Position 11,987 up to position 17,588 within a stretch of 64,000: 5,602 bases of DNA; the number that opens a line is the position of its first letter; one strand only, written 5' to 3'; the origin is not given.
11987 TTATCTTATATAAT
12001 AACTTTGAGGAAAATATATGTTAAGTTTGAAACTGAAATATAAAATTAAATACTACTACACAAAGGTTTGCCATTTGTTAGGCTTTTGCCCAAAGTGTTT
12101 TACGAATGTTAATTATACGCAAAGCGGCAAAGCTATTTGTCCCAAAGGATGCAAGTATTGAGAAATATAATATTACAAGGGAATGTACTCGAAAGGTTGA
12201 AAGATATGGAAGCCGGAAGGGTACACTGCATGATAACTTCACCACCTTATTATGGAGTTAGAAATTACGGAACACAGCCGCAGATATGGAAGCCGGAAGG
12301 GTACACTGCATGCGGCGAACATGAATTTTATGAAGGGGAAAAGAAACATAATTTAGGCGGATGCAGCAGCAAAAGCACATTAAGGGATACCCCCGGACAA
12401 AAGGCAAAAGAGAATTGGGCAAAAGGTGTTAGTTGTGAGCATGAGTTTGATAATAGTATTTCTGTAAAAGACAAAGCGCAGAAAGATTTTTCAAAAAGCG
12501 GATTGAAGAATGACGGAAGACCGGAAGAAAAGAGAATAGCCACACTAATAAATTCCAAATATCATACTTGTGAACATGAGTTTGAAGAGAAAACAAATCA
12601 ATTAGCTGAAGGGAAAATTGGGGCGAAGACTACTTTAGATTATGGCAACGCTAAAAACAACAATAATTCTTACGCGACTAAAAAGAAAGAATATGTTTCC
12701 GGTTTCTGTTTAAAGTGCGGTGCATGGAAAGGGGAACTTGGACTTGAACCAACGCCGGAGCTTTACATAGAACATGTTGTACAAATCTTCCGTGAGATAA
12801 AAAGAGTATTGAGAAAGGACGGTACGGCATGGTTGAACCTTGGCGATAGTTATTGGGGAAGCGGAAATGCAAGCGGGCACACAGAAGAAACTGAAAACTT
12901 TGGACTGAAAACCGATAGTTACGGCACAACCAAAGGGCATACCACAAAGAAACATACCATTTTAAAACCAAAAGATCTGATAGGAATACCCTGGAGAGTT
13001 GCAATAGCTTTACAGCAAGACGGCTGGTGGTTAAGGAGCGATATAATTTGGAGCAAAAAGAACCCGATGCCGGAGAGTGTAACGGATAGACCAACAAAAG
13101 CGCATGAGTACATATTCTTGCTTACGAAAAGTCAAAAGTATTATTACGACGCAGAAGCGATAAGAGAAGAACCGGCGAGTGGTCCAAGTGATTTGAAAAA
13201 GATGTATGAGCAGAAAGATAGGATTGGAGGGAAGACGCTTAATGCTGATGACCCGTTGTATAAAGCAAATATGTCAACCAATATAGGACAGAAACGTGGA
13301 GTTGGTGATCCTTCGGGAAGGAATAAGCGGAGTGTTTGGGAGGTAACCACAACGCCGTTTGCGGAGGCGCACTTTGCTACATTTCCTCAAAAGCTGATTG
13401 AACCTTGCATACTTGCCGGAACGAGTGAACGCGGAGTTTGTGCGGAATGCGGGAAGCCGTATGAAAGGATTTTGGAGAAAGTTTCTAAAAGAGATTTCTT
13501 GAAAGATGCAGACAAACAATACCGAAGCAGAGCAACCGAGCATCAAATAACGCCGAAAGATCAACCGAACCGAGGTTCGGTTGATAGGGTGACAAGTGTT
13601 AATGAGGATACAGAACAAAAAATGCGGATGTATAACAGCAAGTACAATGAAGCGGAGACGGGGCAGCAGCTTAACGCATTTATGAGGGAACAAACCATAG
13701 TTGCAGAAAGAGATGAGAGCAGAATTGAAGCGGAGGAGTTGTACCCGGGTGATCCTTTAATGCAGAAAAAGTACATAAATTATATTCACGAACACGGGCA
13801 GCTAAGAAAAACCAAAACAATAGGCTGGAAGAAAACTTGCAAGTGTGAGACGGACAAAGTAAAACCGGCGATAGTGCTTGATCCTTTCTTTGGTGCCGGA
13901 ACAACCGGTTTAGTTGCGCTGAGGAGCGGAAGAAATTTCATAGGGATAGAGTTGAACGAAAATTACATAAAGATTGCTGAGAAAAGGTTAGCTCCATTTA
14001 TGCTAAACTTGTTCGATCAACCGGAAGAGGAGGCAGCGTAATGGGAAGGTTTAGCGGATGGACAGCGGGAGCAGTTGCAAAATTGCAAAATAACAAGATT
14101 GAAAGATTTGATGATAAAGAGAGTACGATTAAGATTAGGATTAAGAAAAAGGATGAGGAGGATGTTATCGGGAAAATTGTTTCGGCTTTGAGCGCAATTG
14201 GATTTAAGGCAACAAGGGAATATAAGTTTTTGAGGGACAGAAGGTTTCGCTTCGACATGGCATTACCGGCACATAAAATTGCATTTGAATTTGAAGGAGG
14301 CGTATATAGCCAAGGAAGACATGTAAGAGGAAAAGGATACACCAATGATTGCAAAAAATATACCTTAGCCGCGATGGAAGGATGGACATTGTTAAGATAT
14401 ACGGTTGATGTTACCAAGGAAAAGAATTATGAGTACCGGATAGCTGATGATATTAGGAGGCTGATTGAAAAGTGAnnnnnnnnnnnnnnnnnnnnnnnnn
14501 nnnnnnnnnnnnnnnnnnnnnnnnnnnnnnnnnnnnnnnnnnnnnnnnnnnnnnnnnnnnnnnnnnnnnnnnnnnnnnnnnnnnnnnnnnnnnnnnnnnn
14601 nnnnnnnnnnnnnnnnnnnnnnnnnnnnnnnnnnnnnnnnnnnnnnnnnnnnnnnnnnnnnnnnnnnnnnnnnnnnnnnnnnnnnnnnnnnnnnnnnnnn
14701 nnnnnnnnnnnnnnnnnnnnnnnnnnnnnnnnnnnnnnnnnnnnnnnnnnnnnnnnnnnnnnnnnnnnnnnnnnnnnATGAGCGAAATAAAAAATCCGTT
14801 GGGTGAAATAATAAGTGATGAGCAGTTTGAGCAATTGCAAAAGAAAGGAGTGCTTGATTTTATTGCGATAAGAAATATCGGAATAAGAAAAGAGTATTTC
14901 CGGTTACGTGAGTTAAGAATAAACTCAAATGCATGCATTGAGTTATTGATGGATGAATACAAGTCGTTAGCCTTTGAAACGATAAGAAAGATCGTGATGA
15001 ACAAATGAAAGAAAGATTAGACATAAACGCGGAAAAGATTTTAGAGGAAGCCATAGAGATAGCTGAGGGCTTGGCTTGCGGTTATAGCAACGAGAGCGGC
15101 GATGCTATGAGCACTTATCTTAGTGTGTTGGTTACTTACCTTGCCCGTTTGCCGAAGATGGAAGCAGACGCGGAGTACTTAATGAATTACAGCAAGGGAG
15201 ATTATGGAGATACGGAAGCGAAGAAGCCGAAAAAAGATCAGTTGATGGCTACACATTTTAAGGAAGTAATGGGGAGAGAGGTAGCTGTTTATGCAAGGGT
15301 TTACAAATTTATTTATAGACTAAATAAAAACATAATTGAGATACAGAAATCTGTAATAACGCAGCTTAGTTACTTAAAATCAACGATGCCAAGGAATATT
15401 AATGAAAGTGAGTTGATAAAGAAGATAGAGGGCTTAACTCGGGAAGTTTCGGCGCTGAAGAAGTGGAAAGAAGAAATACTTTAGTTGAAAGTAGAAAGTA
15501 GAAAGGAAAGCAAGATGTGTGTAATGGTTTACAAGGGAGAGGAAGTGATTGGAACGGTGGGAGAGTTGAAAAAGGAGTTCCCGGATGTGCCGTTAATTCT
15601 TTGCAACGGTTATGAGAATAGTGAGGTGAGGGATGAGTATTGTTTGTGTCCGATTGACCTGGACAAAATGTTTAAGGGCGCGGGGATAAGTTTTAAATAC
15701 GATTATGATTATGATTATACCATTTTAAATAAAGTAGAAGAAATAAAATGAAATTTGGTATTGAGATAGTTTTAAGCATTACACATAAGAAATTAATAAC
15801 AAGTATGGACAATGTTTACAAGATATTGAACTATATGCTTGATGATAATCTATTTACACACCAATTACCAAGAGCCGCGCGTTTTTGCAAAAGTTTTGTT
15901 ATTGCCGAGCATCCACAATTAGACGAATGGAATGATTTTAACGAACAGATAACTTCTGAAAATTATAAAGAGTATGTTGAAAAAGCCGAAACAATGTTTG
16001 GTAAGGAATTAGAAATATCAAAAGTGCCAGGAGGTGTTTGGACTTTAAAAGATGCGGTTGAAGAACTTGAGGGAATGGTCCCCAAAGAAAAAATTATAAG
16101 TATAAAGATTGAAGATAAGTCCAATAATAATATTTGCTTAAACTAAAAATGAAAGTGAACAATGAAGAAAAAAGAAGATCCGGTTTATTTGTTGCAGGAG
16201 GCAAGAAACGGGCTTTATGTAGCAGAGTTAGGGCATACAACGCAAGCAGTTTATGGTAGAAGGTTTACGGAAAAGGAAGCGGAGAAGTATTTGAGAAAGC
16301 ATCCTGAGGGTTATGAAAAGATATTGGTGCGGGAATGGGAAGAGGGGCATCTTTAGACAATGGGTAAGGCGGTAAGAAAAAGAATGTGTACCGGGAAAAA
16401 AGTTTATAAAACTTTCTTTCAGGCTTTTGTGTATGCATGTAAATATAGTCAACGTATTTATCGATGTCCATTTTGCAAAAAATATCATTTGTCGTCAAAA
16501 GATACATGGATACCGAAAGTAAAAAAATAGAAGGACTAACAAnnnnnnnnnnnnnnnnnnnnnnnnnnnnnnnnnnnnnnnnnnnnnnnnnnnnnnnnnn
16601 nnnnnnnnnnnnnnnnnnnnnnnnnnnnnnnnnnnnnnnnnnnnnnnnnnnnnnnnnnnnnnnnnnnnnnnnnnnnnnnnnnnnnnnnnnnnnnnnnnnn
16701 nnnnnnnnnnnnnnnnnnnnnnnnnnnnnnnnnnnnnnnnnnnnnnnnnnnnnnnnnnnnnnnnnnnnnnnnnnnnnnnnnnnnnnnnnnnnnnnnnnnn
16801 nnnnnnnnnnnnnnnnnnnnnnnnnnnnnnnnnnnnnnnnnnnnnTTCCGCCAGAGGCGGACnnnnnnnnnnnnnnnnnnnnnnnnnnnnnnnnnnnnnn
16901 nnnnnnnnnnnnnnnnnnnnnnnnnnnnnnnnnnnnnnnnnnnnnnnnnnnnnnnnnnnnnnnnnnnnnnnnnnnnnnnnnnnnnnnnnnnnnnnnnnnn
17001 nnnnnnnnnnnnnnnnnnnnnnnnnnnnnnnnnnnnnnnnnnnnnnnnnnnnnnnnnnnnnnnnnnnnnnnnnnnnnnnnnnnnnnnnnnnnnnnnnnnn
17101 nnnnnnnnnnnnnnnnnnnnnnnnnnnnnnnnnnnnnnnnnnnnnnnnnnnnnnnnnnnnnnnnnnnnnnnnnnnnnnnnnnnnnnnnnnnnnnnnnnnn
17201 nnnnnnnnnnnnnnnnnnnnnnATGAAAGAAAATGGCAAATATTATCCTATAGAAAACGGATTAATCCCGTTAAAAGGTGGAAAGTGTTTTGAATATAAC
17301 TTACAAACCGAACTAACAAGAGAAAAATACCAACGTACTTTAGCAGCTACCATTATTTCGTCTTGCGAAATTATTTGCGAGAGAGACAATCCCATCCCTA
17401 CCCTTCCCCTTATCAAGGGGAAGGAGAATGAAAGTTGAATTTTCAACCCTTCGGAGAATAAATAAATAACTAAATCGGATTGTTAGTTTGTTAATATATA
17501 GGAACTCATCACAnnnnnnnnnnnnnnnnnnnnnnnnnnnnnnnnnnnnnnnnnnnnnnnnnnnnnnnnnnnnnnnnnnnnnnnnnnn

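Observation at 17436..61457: Five copies of a two-block regulatory element in front of every structural operon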

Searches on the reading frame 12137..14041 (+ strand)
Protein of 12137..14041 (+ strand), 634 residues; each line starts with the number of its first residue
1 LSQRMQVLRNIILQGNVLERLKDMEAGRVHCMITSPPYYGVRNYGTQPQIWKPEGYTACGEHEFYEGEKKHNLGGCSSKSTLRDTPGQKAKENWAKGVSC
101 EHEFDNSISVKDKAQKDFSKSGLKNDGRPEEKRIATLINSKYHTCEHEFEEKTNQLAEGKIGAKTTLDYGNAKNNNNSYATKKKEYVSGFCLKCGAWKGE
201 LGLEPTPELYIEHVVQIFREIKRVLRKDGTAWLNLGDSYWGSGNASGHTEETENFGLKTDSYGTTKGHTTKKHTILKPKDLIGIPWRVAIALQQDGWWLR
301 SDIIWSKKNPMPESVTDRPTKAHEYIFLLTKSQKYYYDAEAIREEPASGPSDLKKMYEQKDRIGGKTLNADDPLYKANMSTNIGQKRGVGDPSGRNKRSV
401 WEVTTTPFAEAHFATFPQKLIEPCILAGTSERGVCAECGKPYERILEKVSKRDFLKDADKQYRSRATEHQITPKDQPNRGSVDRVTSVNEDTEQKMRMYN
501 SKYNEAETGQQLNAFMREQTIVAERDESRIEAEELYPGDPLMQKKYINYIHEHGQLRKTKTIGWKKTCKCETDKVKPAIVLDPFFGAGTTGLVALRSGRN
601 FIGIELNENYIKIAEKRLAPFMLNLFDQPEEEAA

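Call 8: search_protein_families(library=pfam, proteins=[window:12137-14041:+])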
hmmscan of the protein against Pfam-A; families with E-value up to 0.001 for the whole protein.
window:12137-14041:+ (634 aa): 1 family
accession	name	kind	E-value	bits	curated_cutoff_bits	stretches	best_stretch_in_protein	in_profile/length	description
PF01555.25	N6_N4_Mtase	-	2.8e-43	148.9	26.7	2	179-435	10-185/221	DNA methylase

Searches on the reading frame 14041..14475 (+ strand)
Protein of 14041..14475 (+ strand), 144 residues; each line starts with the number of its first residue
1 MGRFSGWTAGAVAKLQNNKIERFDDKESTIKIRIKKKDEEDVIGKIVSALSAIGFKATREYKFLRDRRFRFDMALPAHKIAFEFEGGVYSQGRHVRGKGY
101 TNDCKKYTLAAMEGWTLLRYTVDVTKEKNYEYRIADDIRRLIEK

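Call 26: search_protein_families(library=pfam, max_evalue=0.1, proteins=[window:14041-14475:+])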
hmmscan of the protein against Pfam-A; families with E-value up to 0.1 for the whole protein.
window:14041-14475:+ (144 aa): 0 families

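Call 46: search_protein_families(library=phrogs, max_evalue=0.01, proteins=[window:14041-14475:+])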
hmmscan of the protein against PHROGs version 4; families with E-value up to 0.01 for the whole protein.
window:14041-14475:+ (144 aa): 2 families
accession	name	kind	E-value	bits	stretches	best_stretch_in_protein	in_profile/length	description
phrog_503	-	unknown function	1.9e-26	93.5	1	27-140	19-132/144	-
phrog_12476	-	unknown function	1.5e-09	38.6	1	70-126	3-59/85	-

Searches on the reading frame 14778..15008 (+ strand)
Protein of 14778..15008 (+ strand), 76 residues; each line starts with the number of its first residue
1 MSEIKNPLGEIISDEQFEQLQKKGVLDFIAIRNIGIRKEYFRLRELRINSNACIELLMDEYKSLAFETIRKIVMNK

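Call 7: search_protein_families(library=phrogs, proteins=[window:14778-15008:+])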
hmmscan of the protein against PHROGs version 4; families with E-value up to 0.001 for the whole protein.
window:14778-15008:+ (76 aa): 0 families

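Call 26: search_protein_families(library=pfam, max_evalue=0.1, proteins=[window:14778-15008:+])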
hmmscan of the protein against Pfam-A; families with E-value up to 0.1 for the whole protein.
window:14778-15008:+ (76 aa): 0 families

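Call 46: search_protein_families(library=phrogs, max_evalue=0.01, proteins=[window:14778-15008:+])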
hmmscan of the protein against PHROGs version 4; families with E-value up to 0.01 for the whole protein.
window:14778-15008:+ (76 aa): 0 families

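Call 83: search_solved_structures(query=window:14778-15005:+, max_evalue=10, show_alignments=2)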
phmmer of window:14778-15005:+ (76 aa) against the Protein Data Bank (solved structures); distinct sequences matched with E-value up to 10: 0.

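Call 84: search_protein_families(library=ncbifam, max_evalue=1, proteins=[window:14778-15005:+])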
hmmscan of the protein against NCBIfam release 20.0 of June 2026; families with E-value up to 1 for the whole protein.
window:14778-15005:+ (76 aa): 0 families

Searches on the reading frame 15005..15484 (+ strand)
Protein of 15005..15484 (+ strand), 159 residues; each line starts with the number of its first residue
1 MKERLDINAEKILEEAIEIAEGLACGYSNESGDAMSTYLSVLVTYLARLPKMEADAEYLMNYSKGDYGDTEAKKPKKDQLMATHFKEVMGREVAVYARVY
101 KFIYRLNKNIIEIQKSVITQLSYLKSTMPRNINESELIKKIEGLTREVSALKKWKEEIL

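Call 26: search_protein_families(library=pfam, max_evalue=0.1, proteins=[window:15005-15484:+])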
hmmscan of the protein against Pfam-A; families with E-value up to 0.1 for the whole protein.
window:15005-15484:+ (159 aa): 1 family
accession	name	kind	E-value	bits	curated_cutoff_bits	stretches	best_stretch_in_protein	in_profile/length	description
PF23017.2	WIV_2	-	0.049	14.1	27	0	86-136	36-85/89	Tospovirus NSs-like, WIV_2 domain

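Call 46: search_protein_families(library=phrogs, max_evalue=0.01, proteins=[window:15005-15484:+])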
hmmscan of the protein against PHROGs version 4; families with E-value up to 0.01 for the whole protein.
window:15005-15484:+ (159 aa): 0 families

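Call 84: search_protein_families(library=ncbifam, max_evalue=1, proteins=[window:15005-15481:+])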
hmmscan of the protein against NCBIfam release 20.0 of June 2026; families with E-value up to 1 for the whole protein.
window:15005-15481:+ (159 aa): 0 families

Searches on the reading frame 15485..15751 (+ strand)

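Call 26: search_protein_families(library=pfam, max_evalue=0.1, proteins=[window:15485-15751:+])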
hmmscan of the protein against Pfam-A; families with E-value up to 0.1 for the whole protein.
window:15485-15751:+ (88 aa): 1 family
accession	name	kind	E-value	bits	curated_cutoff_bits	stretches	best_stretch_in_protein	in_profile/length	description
PF11324.13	DUF3126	-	0.024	14.9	25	1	1-25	18-42/63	Protein of unknown function (DUF3126)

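Call 46: search_protein_families(library=phrogs, max_evalue=0.01, proteins=[window:15485-15751:+])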
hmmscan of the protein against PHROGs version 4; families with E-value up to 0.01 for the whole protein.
window:15485-15751:+ (88 aa): 0 families

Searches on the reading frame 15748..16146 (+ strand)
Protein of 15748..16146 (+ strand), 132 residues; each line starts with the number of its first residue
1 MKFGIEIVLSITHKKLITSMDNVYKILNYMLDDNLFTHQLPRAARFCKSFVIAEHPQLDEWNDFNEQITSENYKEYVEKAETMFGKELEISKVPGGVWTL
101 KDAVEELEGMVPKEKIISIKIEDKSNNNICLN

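Call 26: search_protein_families(library=pfam, max_evalue=0.1, proteins=[window:15748-16146:+])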
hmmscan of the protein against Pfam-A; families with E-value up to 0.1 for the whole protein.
window:15748-16146:+ (132 aa): 3 families
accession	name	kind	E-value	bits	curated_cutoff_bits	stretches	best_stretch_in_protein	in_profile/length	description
PF24875.1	DUF7736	-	2e-17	63.5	25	1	5-61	3-59/59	Domain of unknown function (DUF7736)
PF08442.15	ATP-grasp_2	-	0.07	13.2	29.5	0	15-57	60-102/202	ATP-grasp domain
PF17631.7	DUF5512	-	0.072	13.5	27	0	9-82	58-126/139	Family of unknown function (DUF5512)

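Call 46: search_protein_families(library=phrogs, max_evalue=0.01, proteins=[window:15748-16146:+])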
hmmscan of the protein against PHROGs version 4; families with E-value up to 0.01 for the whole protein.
window:15748-16146:+ (132 aa): 2 families
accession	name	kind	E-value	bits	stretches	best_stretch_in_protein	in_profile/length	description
phrog_15963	-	unknown function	1.6e-20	74.6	1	1-121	6-124/126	-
phrog_18585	-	unknown function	0.00066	20.6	1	15-96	35-117/133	-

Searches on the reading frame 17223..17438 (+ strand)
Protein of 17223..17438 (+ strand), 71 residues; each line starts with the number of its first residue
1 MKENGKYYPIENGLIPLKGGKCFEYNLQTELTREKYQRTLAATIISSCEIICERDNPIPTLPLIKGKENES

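Call 26: search_protein_families(library=pfam, max_evalue=0.1, proteins=[window:17223-17438:+])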
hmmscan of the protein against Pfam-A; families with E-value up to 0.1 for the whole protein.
window:17223-17438:+ (71 aa): 0 families

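Call 46: search_protein_families(library=phrogs, max_evalue=0.01, proteins=[window:17223-17438:+])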
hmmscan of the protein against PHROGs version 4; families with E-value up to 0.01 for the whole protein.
window:17223-17438:+ (71 aa): 0 families
